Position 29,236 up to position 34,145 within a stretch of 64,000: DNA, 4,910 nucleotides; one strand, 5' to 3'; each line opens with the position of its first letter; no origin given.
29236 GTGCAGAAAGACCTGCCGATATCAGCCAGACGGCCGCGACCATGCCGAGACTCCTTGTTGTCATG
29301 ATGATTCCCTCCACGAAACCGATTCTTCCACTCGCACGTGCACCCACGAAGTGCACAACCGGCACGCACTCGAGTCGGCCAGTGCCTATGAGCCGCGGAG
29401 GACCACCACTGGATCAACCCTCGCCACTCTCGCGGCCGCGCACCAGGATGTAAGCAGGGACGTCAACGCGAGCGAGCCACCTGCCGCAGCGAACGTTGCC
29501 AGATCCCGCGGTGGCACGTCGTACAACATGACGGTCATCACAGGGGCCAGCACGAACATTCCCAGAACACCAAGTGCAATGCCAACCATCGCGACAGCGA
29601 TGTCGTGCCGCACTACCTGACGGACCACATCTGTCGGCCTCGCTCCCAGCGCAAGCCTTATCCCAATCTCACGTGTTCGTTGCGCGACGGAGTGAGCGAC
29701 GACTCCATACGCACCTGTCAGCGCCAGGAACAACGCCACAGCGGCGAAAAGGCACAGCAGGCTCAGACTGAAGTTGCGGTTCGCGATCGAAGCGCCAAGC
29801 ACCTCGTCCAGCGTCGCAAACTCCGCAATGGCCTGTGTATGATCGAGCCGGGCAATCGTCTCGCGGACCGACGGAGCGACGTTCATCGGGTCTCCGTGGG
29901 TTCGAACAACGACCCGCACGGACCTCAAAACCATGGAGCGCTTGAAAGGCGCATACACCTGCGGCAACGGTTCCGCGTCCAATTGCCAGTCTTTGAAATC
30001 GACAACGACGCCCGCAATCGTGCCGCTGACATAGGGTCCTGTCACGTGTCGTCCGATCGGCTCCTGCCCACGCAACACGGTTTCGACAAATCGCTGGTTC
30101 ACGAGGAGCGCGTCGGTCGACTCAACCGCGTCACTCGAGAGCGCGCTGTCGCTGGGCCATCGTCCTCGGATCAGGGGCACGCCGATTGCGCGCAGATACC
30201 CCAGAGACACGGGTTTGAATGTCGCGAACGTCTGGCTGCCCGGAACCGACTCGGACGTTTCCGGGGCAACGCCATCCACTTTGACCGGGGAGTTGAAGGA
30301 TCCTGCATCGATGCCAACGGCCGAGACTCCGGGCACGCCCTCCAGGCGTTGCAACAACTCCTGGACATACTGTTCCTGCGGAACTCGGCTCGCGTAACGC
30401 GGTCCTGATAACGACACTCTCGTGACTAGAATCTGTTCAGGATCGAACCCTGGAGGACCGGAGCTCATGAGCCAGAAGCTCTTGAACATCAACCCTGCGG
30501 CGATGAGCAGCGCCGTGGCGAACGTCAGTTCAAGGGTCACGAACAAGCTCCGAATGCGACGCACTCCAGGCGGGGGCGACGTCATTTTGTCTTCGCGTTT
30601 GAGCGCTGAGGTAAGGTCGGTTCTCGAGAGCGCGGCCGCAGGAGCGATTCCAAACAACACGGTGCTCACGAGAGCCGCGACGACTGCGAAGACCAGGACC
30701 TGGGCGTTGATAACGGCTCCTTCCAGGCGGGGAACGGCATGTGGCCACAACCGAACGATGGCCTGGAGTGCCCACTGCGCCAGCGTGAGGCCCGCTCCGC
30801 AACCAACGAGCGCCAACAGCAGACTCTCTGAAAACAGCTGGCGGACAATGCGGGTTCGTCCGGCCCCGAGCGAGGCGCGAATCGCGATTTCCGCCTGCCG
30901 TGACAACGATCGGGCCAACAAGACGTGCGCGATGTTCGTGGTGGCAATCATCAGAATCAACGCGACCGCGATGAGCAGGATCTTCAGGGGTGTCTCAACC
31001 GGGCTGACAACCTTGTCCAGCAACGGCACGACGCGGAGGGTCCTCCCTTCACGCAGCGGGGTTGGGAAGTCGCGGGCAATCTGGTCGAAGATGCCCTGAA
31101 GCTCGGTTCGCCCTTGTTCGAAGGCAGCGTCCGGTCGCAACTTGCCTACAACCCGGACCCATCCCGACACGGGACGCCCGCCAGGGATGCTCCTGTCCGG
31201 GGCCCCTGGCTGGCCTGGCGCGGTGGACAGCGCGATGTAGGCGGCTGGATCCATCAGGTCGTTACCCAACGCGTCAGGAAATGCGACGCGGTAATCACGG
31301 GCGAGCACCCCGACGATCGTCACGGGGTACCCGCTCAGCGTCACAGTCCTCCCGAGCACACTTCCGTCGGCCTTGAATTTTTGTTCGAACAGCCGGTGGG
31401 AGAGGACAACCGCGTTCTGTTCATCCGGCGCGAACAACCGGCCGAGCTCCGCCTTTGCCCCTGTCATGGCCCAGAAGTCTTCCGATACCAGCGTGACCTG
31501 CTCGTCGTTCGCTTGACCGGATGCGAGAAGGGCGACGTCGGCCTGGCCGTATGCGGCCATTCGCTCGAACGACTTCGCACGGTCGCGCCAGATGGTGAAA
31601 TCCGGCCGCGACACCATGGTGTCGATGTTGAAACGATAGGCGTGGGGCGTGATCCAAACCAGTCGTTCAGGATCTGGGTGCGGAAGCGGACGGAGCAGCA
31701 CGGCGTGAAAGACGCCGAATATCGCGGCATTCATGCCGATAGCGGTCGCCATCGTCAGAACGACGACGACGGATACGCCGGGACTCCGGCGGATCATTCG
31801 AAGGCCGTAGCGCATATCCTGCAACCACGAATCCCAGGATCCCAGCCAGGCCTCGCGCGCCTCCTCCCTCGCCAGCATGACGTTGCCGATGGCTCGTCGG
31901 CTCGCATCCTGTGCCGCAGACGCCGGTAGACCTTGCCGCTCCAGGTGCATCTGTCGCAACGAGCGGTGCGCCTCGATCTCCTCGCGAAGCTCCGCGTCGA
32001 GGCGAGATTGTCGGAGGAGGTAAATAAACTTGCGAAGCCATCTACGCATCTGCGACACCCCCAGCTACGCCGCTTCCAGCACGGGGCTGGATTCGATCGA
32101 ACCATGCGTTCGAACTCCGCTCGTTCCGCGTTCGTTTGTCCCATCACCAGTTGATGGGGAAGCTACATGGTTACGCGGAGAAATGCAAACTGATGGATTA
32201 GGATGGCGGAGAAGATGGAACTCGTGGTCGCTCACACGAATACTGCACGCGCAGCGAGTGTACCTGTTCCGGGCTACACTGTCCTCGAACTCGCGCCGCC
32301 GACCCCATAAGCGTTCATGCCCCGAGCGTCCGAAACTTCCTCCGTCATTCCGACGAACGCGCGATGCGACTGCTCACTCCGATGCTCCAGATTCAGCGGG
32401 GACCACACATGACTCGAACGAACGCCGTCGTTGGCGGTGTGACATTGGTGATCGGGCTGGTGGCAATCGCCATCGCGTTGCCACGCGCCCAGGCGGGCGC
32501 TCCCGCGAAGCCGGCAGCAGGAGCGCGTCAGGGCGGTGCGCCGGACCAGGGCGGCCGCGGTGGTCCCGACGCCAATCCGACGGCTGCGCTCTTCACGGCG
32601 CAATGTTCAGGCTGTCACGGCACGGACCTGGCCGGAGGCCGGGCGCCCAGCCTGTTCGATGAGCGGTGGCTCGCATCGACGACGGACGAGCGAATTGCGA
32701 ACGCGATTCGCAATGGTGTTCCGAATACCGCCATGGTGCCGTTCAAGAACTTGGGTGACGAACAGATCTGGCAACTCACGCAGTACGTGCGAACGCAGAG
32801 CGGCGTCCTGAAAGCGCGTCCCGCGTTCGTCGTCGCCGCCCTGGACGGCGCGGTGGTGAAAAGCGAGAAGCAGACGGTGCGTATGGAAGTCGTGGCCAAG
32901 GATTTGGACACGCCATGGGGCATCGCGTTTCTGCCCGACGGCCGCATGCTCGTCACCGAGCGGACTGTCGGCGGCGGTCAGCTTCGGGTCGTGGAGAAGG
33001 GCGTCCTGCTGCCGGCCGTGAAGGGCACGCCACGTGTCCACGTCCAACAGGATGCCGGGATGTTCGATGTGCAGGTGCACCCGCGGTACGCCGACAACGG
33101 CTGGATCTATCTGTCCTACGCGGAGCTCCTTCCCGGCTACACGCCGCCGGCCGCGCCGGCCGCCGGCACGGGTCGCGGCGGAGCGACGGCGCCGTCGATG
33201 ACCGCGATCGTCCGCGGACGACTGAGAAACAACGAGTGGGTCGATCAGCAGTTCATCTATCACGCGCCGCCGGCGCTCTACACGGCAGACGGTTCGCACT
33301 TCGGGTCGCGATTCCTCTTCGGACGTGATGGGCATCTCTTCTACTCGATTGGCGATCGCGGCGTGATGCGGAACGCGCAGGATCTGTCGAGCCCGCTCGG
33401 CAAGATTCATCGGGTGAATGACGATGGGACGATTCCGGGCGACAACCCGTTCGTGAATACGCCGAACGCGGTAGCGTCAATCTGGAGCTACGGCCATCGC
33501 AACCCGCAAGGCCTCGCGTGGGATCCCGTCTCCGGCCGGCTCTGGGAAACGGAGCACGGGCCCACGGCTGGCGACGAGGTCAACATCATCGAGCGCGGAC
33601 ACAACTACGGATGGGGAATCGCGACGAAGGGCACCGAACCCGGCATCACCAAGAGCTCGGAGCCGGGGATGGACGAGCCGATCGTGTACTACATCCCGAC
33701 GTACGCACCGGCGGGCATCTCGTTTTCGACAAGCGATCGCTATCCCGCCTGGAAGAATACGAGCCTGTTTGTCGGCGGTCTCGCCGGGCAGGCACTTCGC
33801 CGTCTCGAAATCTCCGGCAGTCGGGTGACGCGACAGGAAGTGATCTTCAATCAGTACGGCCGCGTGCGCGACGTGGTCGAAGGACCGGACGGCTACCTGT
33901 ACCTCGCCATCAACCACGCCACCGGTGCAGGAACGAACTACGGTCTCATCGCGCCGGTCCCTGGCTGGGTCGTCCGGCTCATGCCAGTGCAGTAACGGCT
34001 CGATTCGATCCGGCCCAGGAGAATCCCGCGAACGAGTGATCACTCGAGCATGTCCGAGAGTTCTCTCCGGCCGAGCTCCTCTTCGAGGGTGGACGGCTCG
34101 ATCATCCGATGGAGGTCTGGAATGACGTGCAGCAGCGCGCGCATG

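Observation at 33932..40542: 6.5-kb block bracketed by an imperfect duplication of the sugar-dehydrogenase 3' end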

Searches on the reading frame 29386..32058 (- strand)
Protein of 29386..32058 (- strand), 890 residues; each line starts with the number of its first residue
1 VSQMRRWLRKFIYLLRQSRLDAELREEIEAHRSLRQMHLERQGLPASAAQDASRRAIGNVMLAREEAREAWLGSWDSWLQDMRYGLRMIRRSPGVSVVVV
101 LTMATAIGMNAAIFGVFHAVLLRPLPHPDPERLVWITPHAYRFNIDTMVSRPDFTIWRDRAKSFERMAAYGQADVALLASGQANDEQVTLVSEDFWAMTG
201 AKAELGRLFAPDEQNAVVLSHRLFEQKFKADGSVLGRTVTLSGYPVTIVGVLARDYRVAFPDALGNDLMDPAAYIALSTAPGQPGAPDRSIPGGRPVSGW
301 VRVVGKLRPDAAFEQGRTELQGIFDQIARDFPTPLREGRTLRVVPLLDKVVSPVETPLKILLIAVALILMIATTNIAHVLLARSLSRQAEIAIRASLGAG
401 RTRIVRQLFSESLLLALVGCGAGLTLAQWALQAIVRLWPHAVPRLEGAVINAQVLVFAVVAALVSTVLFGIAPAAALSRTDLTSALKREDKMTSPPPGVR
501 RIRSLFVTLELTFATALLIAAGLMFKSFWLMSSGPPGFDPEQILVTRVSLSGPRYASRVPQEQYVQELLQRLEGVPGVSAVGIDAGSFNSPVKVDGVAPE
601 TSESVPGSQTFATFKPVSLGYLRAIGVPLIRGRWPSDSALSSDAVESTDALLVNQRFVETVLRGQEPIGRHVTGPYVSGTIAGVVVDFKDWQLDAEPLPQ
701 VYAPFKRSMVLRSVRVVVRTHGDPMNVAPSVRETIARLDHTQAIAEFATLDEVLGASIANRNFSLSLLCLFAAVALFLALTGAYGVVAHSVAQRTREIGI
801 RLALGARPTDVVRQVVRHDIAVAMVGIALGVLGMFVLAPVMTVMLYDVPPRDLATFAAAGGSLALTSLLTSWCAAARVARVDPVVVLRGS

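Call 7: search_protein_families(library=pfam, proteins=[window:29386-32058:-], max_evalue=0.01)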
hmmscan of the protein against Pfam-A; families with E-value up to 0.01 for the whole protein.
window:29386-32058:- (890 aa): 2 families
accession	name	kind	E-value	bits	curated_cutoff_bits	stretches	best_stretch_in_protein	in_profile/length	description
PF02687.27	FtsX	-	3.2e-22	79.3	25.5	2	770-883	2-120/120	FtsX-like permease C-terminal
PF12704.14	MacB_PCD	-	9.3e-22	78.8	27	2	96-321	1-205/207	MacB-like periplasmic core domain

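Call 50: search_protein_families(library=ncbifam, proteins=[window:29386-32058:-], max_evalue=0.001)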
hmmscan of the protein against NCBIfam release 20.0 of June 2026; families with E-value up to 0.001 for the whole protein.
window:29386-32058:- (890 aa): 3 families
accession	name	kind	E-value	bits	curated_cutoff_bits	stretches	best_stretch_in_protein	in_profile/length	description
TIGR03434.1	ADOP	subfamily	3.6e-219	729.8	622.3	1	79-888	2-801/803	ADOP family duplicated permease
NF007826.0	PRK10535.1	equivalog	1.7e-21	76.2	966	2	766-887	523-645/648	macrolide ABC transporter ATP-binding protein/permease MacB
NF038403.1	perm_prefix_1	domain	0.0001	22.1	30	1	13-66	4-57/59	permease prefix domain 1-containing protein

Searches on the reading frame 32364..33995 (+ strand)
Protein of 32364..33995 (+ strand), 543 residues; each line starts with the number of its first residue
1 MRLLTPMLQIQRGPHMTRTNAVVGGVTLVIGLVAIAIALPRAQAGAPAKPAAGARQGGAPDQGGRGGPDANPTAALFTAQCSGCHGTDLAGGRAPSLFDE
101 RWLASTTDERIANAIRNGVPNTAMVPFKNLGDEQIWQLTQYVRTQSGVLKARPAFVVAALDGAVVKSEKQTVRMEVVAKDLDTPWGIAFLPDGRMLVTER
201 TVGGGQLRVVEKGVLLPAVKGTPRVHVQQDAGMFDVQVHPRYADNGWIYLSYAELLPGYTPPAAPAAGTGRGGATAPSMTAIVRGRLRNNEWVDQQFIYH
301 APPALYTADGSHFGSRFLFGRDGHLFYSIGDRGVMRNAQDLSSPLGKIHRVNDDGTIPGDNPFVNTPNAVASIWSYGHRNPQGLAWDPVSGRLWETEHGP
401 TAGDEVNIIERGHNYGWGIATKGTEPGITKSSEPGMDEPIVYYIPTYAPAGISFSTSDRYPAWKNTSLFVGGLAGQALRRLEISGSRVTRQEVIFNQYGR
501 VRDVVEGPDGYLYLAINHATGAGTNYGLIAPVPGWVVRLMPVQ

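Call 7: search_protein_families(library=pfam, proteins=[window:32364-33995:+], max_evalue=0.01)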
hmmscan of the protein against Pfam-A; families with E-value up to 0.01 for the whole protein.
window:32364-33995:+ (543 aa): 3 families
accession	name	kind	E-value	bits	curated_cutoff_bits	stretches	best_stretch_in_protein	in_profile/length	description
PF07995.17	GSDH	-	4e-110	368.6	25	1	181-521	1-328/332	Glucose / Sorbosone dehydrogenase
PF13442.11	Cytochrome_CBB3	-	2e-13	50.9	27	1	70-142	3-68/68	Cytochrome C oxidase, cbb3-type, subunit III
PF00034.26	Cytochrom_C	-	2e-08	35.8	21.3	1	74-145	5-89/90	Cytochrome c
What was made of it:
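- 32409..33995 (+): Intact cytochrome c + PQQ glucose/sorbosone dehydrogenase gene (GSDH, 528 aa). PF07995 E=4e-110 and PF13442 (call 7).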

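Call 10: find_encoding_contigs(protein=window:32364-33995:+, flank=10000, max_places=10)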
Protein window:32364-33995:+ (543 aa): no gene with exactly this product is on record in the collection.

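Call 20: find_encoding_contigs(protein=window:32409-33995:+, flank=10000, max_places=10)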
Protein window:32409-33995:+ (528 aa): no gene with exactly this product is on record in the collection.

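Call 50: search_protein_families(library=ncbifam, proteins=[window:32409-33995:+], max_evalue=0.001)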
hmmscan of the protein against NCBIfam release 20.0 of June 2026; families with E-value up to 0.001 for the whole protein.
window:32409-33995:+ (528 aa): 7 families
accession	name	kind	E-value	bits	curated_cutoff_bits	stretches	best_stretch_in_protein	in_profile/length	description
TIGR03606.1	non_repeat_PQQ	subfamily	1e-34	120.2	434.55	2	322-403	190-268/454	glucose/sorbosone family PQQ-dependent dehydrogenase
NF011054.0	PRK14486.1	equivalog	6.1e-09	35.8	447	1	60-130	220-290/294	putative bifunctional cbb3-type cytochrome c oxidase subunit II/cytochrome c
TIGR00782.1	ccoP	equivalog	5.1e-08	32.6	179.95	1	56-132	108-194/285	cytochrome-c oxidase, cbb3-type subunit III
NF045773.1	cytochro_C550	exception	5.3e-08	32.8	125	1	51-127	46-116/118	cytochrome c550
NF045774.1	cytochro_C551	exception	3.9e-07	30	118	1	48-127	32-106/110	cytochrome c551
NF033206.1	ScyE_fam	subfamily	1.6e-06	27.9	80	1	160-224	1-81/333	ScyD/ScyE family protein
TIGR03872.1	cytochrome_MoxG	equivalog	1.7e-05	24.9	147.8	1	59-129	48-120/133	cytochrome c(L), periplasmic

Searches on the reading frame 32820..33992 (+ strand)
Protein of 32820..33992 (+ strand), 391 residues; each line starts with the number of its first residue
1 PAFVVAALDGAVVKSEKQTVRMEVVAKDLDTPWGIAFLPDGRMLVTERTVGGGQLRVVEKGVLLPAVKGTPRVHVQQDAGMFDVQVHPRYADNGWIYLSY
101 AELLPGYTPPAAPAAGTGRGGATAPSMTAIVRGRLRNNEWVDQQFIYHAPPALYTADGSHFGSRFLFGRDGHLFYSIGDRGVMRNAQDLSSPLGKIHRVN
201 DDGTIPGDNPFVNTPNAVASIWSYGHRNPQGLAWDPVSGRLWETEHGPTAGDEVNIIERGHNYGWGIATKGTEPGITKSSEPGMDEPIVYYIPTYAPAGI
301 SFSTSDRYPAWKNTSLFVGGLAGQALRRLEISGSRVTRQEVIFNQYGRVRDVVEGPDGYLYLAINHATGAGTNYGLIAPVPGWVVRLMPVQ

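Call 11: find_related_loci(query=window:32820-33992:+, collection=genome_contigs, flank=10000)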
Query window:32820-33992:+ (391 aa) in genome_contigs; peptide patterns used: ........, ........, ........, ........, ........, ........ (x = any residue, [..] = any of these).
117 stretches matched a pattern; 91 encode a relative of the query (tblastn E <= 1e-3); the best 80 are kept; 79 distinct loci.
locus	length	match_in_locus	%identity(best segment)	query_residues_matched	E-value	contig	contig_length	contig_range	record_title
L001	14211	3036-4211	95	1-391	0e+0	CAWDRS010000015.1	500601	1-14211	MAG: uncultured Acidobacteriota bacterium isolate MFD04850.bin.2.282 genome assembly, contig: contig_51737, whole genome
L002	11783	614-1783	96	1-391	0e+0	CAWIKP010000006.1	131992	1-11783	MAG: uncultured Acidobacteriota bacterium isolate MFD05176.bin.2.36 genome assembly, contig: contig_124173, whole genome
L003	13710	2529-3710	79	1-389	0e+0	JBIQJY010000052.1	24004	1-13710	MAG: Acidobacteriota bacterium isolate mag.79f NODE_2713_length_24004, whole genome shotgun sequence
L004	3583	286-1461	76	1-391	0e+0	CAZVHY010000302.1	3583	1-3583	MAG TPA_asm: uncultured Solibacteraceae bacterium isolate SRP344714_co1_184 genome assembly, contig: NODE_42352_length_3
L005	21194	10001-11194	72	1-390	0e+0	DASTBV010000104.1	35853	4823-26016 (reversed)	MAG TPA_asm: Vicinamibacterales bacterium isolate SMAG_U775 k141_589776, whole genome shotgun sequence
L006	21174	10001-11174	95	1-390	0e+0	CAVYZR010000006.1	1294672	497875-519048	MAG: uncultured Acidobacteriota bacterium isolate MFD02242.bin.1.228 genome assembly, contig: contig_6037, whole genome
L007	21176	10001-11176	93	1-391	0e+0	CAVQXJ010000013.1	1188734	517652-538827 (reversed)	MAG: uncultured Acidobacteriota bacterium isolate MFD04212.bin.2.5 genome assembly, contig: contig_195, whole genome sho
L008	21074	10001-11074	64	9-365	5e-153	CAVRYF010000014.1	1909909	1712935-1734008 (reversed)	MAG: uncultured Acidobacteriota bacterium isolate MFD02242.bin.2.257 genome assembly, contig: contig_3004, whole genome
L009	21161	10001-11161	62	1-389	1e-152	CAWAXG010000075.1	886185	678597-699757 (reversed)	MAG: uncultured Acidobacteriota bacterium isolate MFD05567.bin.1.264 genome assembly, contig: contig_831, whole genome s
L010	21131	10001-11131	62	9-389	2e-152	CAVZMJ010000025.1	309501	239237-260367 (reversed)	MAG: uncultured Acidobacteriota bacterium isolate MFD02242.bin.2.7 genome assembly, contig: contig_7654, whole genome sh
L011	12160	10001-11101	60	12-390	6e-151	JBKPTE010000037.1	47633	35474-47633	MAG: Acidobacteriota bacterium isolate GS_EKS_MAG_00004 GS_EKS_000002501313, whole genome shotgun sequence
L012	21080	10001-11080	62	9-365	3e-150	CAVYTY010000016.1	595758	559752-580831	MAG: uncultured Acidobacteriota bacterium isolate MFD05567.bin.2.47 genome assembly, contig: contig_31647, whole genome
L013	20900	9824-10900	62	9-365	7e-149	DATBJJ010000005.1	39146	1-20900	MAG TPA_asm: Vicinamibacterales bacterium isolate SMAG_U3917 k141_1277706, whole genome shotgun sequence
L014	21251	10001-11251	55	1-390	3e-148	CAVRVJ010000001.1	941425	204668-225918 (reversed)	MAG: uncultured Acidobacteriota bacterium isolate MFD02199.bin.2.202 genome assembly, contig: contig_13463, whole genome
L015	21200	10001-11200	56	1-391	2e-146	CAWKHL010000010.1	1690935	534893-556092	MAG: uncultured Acidobacteriota bacterium isolate MFD02416.bin.2.80 genome assembly, contig: contig_6494, whole genome s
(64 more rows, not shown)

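Call 30: search_protein_families(library=pfam, proteins=[L001:4705-6579:-, L002:4976-7315:+, L006:7789-9327:-, L006:11643-14414:+, L006:7152-7754:-, L007:7968-9437:+, L007:11377-12405:-, L007:12697-13647:+, L007:6793-7767:+, L001:6788-7099:+], max_evalue=0.001)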
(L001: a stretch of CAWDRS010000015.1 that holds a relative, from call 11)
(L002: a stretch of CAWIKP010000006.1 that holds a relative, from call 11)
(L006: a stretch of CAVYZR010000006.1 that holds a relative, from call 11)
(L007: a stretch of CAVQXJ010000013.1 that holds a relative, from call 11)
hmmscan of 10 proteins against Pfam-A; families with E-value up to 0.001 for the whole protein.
L001:4705-6579:- (624 aa): 6 families
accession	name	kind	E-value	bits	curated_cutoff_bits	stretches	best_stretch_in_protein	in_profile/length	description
PF13431.12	TPR_17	-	1.9e-10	40.6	24.4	1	337-368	1-32/34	Tetratricopeptide repeat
PF14319.11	Zn_Tnp_IS91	-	5.8e-09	36.3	26.3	1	81-142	8-61/90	Transposase zinc-binding domain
PF07719.23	TPR_2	-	3.5e-07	30.3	27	1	316-348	2-34/34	Tetratricopeptide repeat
PF00515.34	TPR_1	-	1.1e-06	28.7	27.8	1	318-348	4-34/34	Tetratricopeptide repeat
PF13181.12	TPR_8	-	9.8e-06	25.8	25.7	1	318-348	4-34/34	Tetratricopeptide repeat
PF13414.12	TPR_11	-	1.1e-05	25.4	26.8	0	322-347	1-26/42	TPR repeat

L002:4976-7315:+ (779 aa): 4 families
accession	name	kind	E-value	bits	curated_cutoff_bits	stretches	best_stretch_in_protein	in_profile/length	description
PF03781.23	FGE-sulfatase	-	4.2e-25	89.3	23.3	1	281-477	21-255/255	Sulfatase-modifying factor enzyme 1-like domain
PF00069.31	Pkinase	-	2.7e-12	47.1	31.7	1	11-105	156-257/263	Protein kinase domain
PF07714.23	PK_Tyr_Ser-Thr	-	6.3e-08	32.7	23.1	1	18-105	170-254/258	Protein tyrosine and serine/threonine kinase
PF12740.14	PETase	-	0.00012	22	28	1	626-757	101-214/263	PET hydrolase-like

L006:7789-9327:- (512 aa): 1 family
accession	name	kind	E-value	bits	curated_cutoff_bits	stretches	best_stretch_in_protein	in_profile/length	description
PF10282.15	Lactonase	-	2.3e-91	307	21.7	1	60-400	3-308/344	Lactonase, 7-bladed beta-propeller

L006:11643-14414:+ (923 aa): 4 families
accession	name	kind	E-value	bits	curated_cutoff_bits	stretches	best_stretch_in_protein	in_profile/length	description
PF00069.31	Pkinase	-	2e-37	129.5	31.7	1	625-903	2-261/263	Protein kinase domain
PF07714.23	PK_Tyr_Ser-Thr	-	3.2e-25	89.4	23.1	2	625-773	2-157/258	Protein tyrosine and serine/threonine kinase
PF01590.32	GAF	-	4.8e-10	40.5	22.4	1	419-548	1-128/133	GAF domain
PF03109.22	ABC1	-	0.00038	20.1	22.9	0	694-768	143-217/244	ABC1 atypical kinase-like domain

L006:7152-7754:- (200 aa): 3 families
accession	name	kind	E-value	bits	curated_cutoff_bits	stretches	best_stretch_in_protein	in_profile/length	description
PF07638.17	Sigma70_ECF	-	9.7e-59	198.8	21.1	1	19-199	2-184/185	ECF sigma factor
PF04545.22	Sigma70_r4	-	1e-10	41.4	24.1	1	147-185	1-39/50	Sigma-70, region 4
PF08281.18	Sigma70_r4_2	-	1.1e-09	38.2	25.7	1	144-189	4-49/54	Sigma-70, region 4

L007:7968-9437:+ (489 aa): 2 families
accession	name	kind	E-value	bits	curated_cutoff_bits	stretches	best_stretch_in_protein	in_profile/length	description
PF01979.26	Amidohydro_1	-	3.1e-20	73.2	25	1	409-470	278-342/345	Amidohydrolase family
PF07969.17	Amidohydro_3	-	2e-12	47.8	29.7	1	409-470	404-468/472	Amidohydrolase family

L007:11377-12405:- (342 aa): 0 families

L007:12697-13647:+ (316 aa): 9 families
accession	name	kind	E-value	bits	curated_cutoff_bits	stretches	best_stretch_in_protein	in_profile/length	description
PF00041.27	fn3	-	1.4e-23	83.3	25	2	38-119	2-83/84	Fibronectin type III domain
PF25788.1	Ig_Rha78A_N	-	2.7e-08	34.5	27.4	0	141-221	18-101/105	Rha78A-like, N-terminal immunoglobulin domain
PF25523.1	Ig_RIMBP2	-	7.4e-06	26.4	27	0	35-87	2-63/105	RIMBP2-like, immunoglobulin-like domain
PF16794.11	fn3_4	-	2.5e-05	24.6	27.1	0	128-217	3-102/103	Fibronectin-III type domain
PF16656.11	Pur_ac_phosph_N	-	4e-05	24.5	30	0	42-109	6-84/93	Purple acid Phosphatase, N-terminal domain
PF16323.11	DUF4959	-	0.00022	21.9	32.9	0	75-114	61-100/106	Domain of unknown function (DUF4959)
PF25059.1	FN3_DSCAM-DSCAML_C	-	0.00027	21.6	39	0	76-128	37-89/89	DSCAM/DSCAML C-terminal Fn3-like domain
PF16893.11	fn3_2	-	0.00036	21.1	27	0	36-119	3-87/89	Fibronectin type III domain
PF22352.2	K319L-like_PKD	-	0.00056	20.3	27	0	51-119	13-84/84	K319L-like, PKD domain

L007:6793-7767:+ (324 aa): 2 families
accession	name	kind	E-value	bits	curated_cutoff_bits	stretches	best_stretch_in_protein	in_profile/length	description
PF12833.13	HTH_18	-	2.3e-22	79.5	33.6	1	242-320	1-79/80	Helix-turn-helix domain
PF00165.29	HTH_AraC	-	4.2e-15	55.9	26.6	2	283-320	7-42/42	Bacterial regulatory helix-turn-helix proteins, AraC family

L001:6788-7099:+ (103 aa): 1 family
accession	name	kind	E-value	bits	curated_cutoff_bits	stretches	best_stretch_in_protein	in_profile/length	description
PF09907.15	HigB_toxin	-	1.6e-25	89.6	27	1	27-97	3-73/74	HigB_toxin, RelE-like toxic component of a toxin-antitoxin system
